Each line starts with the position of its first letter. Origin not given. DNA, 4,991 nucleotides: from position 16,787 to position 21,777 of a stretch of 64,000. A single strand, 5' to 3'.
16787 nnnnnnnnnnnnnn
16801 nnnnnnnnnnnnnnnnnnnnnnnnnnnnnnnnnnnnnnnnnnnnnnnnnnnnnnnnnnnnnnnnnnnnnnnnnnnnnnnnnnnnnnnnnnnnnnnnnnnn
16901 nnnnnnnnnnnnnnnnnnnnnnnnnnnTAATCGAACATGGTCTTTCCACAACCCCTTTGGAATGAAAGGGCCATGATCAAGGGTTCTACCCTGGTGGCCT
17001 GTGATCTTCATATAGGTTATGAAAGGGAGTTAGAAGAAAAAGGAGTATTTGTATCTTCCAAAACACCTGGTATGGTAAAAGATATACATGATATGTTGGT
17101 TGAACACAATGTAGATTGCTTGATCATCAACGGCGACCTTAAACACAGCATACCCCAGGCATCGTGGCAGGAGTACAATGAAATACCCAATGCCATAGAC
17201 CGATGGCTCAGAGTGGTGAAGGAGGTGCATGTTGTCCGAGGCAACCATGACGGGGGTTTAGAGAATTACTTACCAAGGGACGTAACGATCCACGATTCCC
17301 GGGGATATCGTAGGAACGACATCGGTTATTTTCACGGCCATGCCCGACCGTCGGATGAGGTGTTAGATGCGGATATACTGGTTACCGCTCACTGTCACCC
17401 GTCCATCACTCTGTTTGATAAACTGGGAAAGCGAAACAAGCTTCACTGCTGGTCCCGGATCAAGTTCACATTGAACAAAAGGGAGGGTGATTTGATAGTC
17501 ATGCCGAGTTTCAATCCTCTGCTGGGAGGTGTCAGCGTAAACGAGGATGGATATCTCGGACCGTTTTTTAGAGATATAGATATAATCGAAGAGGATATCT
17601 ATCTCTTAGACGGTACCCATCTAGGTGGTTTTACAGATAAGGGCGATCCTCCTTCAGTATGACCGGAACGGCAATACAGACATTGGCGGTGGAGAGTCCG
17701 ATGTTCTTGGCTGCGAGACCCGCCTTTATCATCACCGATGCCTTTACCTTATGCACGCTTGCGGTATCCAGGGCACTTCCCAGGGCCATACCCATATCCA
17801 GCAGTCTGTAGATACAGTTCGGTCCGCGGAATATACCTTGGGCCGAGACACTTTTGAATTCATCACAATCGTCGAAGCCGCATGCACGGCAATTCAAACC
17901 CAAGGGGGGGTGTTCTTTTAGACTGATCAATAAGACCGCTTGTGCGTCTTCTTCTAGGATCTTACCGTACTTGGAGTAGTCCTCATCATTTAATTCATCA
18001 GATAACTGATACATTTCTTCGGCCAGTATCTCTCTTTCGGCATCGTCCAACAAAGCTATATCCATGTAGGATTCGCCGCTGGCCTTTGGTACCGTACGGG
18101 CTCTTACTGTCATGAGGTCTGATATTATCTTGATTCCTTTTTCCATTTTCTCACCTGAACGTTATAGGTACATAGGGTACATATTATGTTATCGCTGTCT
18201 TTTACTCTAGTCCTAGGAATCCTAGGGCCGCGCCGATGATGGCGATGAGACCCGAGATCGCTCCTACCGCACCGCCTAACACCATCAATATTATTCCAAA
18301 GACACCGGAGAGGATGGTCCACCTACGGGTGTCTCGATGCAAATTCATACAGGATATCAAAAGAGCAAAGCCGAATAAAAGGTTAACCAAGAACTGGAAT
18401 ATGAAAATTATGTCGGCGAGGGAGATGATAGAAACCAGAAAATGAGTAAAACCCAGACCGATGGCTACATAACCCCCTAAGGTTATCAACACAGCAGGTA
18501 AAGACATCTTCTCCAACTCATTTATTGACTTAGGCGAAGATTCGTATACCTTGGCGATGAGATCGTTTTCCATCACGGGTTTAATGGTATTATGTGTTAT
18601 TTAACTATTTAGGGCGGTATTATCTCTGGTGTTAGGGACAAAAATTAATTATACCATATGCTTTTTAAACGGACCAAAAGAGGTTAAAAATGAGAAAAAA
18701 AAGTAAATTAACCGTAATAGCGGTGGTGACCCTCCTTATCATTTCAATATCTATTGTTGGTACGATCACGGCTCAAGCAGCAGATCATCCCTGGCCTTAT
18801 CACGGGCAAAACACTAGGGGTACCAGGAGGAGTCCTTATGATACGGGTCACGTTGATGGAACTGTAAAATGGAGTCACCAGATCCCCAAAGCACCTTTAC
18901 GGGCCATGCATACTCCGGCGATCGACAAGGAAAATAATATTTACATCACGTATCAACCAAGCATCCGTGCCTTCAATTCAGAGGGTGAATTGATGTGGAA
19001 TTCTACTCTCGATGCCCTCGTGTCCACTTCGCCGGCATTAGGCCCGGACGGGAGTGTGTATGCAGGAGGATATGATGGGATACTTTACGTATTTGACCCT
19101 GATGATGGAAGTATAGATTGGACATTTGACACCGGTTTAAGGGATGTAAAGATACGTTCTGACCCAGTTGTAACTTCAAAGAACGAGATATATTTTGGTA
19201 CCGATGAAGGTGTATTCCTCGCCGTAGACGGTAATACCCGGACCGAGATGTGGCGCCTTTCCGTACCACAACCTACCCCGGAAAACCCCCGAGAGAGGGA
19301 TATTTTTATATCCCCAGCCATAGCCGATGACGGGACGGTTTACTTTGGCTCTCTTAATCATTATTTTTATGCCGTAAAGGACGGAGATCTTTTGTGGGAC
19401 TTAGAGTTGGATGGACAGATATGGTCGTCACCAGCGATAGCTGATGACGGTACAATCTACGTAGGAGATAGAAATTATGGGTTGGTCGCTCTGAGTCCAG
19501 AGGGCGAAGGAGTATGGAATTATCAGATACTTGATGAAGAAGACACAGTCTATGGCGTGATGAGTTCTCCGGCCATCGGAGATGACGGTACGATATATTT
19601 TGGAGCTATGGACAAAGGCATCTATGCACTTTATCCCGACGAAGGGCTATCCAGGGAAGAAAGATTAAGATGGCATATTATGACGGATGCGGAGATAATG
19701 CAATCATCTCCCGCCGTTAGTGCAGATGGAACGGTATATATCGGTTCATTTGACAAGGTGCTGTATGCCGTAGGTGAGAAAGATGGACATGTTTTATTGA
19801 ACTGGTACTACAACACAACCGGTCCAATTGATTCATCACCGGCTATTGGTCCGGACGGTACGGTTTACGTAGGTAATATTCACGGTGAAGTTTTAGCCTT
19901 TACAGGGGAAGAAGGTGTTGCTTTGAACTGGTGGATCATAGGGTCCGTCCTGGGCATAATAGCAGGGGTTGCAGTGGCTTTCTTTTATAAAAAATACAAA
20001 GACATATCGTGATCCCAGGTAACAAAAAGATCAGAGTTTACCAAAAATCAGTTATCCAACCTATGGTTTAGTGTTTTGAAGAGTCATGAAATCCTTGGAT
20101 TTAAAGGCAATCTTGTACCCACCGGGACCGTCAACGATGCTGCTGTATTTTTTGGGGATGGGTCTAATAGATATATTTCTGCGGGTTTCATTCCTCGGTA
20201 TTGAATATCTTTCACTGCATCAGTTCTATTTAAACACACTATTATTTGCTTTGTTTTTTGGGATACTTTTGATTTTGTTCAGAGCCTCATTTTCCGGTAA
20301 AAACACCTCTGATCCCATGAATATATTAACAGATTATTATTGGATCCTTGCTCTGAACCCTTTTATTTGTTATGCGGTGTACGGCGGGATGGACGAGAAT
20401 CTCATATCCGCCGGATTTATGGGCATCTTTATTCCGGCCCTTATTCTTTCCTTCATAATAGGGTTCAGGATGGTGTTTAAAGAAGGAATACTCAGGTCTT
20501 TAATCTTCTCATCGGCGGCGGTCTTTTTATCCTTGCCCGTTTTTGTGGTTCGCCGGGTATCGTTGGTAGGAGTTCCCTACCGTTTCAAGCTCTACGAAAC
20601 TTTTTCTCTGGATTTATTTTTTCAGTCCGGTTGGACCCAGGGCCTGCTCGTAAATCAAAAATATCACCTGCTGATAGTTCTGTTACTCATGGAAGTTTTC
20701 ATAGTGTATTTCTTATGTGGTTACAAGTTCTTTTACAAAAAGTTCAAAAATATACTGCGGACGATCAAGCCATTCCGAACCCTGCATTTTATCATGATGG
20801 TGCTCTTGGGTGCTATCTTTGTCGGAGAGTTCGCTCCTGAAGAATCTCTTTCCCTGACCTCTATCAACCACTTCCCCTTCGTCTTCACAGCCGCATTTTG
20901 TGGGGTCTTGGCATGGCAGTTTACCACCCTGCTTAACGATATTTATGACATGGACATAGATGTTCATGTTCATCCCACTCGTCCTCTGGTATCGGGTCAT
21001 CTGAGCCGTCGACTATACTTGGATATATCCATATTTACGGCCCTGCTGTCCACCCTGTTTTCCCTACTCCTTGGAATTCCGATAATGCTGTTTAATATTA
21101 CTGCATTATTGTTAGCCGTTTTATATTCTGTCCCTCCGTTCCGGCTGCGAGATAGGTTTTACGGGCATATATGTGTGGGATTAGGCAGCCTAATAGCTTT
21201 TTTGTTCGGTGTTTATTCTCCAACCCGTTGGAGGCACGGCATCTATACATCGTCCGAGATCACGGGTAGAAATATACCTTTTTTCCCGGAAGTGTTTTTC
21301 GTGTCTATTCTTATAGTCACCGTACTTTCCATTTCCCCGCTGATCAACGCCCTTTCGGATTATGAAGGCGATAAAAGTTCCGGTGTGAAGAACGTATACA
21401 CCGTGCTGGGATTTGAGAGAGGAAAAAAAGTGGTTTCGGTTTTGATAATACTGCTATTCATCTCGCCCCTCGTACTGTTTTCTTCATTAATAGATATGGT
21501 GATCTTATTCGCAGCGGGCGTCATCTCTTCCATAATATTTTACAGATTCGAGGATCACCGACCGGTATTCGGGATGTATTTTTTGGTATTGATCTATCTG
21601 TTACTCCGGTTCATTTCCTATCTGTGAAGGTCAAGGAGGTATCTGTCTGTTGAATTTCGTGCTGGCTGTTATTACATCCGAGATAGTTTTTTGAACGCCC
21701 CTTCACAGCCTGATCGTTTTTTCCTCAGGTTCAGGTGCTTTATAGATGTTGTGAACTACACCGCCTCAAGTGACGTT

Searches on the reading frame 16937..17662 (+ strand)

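Call 77: search_protein_families(library=pfam, proteins=[window:16937-17662:+], max_evalue=0.00001)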
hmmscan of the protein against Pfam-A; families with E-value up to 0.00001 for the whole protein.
window:16937-17662:+ (241 aa): 1 family
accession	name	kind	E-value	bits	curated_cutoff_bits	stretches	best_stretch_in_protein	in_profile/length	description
PF00149.33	Metallophos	-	5.6e-07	30.6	21.5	1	47-199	19-163/191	Calcineurin-like phosphoesterase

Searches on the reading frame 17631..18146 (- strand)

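Call 77: search_protein_families(library=pfam, proteins=[window:17631-18146:-], max_evalue=0.00001)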
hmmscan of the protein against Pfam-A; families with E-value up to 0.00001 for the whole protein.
window:17631-18146:- (171 aa): 1 family
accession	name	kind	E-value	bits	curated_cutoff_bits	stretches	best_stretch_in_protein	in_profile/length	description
PF09918.14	DUF2148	-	1.7e-15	57.2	25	1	108-170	2-65/68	Uncharacterized protein containing a ferredoxin domain (DUF2148)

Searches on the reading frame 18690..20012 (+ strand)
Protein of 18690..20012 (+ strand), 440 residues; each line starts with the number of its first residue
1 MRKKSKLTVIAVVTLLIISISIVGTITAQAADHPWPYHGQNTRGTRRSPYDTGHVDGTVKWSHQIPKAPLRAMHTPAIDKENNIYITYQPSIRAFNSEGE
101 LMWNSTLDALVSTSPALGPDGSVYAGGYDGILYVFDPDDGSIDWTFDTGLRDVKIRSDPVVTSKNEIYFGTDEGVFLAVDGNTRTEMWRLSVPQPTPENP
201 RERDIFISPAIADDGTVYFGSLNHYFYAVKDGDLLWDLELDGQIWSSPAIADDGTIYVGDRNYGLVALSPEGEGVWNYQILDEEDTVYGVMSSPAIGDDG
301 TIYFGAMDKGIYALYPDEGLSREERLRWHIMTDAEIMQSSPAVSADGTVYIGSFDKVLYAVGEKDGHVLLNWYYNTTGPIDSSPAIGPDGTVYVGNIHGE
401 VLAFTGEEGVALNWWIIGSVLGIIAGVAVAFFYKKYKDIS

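Call 19: search_protein_families(library=ncbifam, proteins=[window:18690-20012:+], max_evalue=0.1)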
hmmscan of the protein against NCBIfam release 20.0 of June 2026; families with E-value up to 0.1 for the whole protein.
window:18690-20012:+ (440 aa): 6 families
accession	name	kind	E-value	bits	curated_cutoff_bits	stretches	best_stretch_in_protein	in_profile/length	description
TIGR03300.1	assembly_YfgL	equivalog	4.3e-26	91.5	285.2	3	56-199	84-225/377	outer membrane protein assembly factor BamB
NF053615.1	SerThrKinAfsKStmc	equivalog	2.9e-21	75.8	1300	2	83-268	621-799/809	protein serine/threonine kinase AfsK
NF008351.0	PRK11138.1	equivalog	3e-21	75.4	423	3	162-306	67-212/394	outer membrane protein assembly factor BamB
TIGR03075.1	PQQ_enz_alc_DH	subfamily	1.5e-09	37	480.05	1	143-239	50-147/530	PQQ-dependent dehydrogenase, methanol/ethanol family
TIGR04528.1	acido_non_PQQ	subfamily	3.1e-06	26.2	650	0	121-193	59-131/493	acido-empty-quinoprotein group A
NF041516.1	PA2928_fam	subfamily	0.082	12.2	70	0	131-181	112-164/376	PA2928 family protein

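Call 78: search_protein_families(library=pfam, proteins=[window:18690-20012:+], max_evalue=0.00001)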
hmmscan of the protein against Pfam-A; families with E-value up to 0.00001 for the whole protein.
window:18690-20012:+ (440 aa): 3 families
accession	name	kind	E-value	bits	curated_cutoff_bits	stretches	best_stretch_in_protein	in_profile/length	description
PF13570.13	Beta-prop_ACSF4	-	1.9e-39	136.4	133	2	97-280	37-212/329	Beta-alanine-activating enzyme, beta-propeller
PF13360.13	PQQ_2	-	1e-29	104.3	27.6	2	56-224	12-179/233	Outer membrane protein assembly factor BamB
PF20067.5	SSL_N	-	5.3e-06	26.6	18.9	0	385-403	27-45/46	Strictosidine synthase-like, N-terminal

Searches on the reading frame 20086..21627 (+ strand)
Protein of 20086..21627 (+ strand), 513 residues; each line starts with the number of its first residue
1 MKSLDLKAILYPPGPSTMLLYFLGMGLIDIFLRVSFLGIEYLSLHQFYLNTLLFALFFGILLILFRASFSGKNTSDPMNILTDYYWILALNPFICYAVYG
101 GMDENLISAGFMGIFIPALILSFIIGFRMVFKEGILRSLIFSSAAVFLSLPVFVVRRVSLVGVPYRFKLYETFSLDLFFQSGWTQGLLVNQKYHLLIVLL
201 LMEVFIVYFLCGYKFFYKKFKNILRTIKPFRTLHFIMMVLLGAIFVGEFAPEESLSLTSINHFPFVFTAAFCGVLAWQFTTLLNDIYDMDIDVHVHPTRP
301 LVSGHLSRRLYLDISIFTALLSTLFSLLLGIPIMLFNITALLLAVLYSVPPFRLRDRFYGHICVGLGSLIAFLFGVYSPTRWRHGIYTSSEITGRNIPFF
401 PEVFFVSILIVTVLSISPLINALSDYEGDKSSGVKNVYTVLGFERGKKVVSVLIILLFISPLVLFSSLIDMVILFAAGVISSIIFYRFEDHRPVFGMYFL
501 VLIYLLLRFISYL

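Call 77: search_protein_families(library=pfam, proteins=[window:20086-21627:+], max_evalue=0.00001)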
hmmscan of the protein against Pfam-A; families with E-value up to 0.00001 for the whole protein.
window:20086-21627:+ (513 aa): 1 family
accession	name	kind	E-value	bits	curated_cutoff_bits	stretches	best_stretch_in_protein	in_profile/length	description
PF01040.23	UbiA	-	6.9e-24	84.9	34.2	1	258-486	14-226/250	UbiA prenyltransferase family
